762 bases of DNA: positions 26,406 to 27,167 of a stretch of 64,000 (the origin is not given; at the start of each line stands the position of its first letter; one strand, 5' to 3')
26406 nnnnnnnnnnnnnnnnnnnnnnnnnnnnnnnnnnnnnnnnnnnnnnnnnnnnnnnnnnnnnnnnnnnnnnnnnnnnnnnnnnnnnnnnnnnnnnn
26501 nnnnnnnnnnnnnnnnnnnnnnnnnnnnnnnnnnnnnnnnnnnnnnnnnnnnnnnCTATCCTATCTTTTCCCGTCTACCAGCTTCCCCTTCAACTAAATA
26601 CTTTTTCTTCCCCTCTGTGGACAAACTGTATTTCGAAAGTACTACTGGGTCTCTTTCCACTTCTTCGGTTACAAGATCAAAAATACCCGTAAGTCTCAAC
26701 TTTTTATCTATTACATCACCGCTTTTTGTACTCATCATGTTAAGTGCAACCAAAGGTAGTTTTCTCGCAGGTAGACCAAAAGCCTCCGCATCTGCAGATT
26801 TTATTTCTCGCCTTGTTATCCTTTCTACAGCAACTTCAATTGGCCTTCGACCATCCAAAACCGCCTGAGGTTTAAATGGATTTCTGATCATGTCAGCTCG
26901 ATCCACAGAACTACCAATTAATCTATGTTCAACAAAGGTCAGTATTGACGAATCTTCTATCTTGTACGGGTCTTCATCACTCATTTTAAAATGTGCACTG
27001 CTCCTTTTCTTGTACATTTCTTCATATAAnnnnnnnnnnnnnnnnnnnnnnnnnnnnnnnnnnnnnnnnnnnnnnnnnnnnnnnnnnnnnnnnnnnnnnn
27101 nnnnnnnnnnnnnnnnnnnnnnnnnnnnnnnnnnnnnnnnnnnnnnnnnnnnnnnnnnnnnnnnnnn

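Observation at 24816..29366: Co-directional operon: Fic AMPylator-like – Tpt1/KptA-like ART-fold protein – small ORF – ATP-dependent (LigB-type) ligase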

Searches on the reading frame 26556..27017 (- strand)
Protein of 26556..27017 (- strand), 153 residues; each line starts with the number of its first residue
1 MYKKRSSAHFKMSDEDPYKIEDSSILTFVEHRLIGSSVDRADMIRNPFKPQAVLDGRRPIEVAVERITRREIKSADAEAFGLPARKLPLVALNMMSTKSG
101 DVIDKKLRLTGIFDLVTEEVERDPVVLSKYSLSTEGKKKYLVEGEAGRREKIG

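Call 3: search_protein_families(library=pfam, proteins=[window:26556-27017:-], max_evalue=1)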
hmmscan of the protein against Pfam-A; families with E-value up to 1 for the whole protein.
window:26556-27017:- (153 aa): 0 families

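Call 4: search_protein_families(library=ncbifam, proteins=[window:26556-27017:-], max_evalue=1)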
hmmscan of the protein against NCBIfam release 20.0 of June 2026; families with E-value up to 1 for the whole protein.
window:26556-27017:- (153 aa): 0 families

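Call 8: find_homologous_proteins(query=window:26556-27017:-, max_evalue=0.001)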
Query window:26556-27017:- (153 aa): 4 proteins with E <= 0.001 among 65 candidates.
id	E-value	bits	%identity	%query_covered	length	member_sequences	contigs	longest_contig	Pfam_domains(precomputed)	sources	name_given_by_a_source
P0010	1.8e-83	296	100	93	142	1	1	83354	-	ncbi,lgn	-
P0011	4.9e-46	174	61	91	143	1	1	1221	-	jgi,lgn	jgi:hypothetical protein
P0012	6.2e-43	164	60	91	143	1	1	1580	-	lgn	-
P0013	4.5e-42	161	58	91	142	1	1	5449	-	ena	-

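Call 14: find_encoding_contigs(protein=P0013, flank=6000, max_places=2)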
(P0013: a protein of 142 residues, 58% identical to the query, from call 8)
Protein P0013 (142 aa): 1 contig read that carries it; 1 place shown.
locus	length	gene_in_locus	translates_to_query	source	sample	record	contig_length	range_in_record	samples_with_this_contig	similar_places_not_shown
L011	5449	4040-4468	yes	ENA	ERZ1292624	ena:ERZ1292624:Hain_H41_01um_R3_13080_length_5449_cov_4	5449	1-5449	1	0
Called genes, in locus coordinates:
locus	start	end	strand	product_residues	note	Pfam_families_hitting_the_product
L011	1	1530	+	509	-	?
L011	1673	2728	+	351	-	PF02661:Fic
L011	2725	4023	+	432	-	-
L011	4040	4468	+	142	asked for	-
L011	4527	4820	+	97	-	PF01402:RHH_1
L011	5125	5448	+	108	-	?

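Call 24: search_protein_families(library=padloc, proteins=[window:26556-27017:-], max_evalue=1)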
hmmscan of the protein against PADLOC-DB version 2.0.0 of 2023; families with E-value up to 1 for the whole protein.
window:26556-27017:- (153 aa): 0 families

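Call 45: search_protein_families(library=pfam, proteins=[L011:4527-4820:+, L011:5125-5448:+], max_evalue=0.01)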
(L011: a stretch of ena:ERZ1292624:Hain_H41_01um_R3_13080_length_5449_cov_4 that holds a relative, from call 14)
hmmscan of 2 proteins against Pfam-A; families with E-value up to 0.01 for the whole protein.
L011:4527-4820:+ (97 aa): 2 families
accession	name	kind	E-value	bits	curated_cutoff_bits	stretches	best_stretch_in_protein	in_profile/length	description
PF01402.27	RHH_1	-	5.2e-09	36.2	20.5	1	4-41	2-38/39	Ribbon-helix-helix protein, copG family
PF15919.11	HicB_lk_antitox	-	0.0028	18.3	27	1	3-33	91-120/123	HicB_like antitoxin of bacterial toxin-antitoxin system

L011:5125-5448:+ (108 aa): 2 families
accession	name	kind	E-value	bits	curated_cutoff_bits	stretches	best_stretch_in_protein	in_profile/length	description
PF05635.17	23S_rRNA_IVP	-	8.1e-32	110.1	33.8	1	23-107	2-86/106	23S rRNA-intervening sequence protein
PF22296.2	bAvd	-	8.7e-06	26.6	40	1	24-90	1-67/107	bAvd-like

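Call 73: search_protein_families(library=phrogs, proteins=[window:26556-27017:-], max_evalue=0.1)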
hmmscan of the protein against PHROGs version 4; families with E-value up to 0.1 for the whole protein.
window:26556-27017:- (153 aa): 0 families

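Call 74: search_solved_structures(query=A3, max_evalue=10, show_alignments=1)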
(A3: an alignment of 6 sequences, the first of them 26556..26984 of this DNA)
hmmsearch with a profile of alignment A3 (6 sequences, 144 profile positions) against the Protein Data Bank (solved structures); distinct sequences matched with E-value up to 10: 1.
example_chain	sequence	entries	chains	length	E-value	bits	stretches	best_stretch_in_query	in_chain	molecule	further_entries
8jxk_A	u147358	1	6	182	0.3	14.5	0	41-80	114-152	Conserved protein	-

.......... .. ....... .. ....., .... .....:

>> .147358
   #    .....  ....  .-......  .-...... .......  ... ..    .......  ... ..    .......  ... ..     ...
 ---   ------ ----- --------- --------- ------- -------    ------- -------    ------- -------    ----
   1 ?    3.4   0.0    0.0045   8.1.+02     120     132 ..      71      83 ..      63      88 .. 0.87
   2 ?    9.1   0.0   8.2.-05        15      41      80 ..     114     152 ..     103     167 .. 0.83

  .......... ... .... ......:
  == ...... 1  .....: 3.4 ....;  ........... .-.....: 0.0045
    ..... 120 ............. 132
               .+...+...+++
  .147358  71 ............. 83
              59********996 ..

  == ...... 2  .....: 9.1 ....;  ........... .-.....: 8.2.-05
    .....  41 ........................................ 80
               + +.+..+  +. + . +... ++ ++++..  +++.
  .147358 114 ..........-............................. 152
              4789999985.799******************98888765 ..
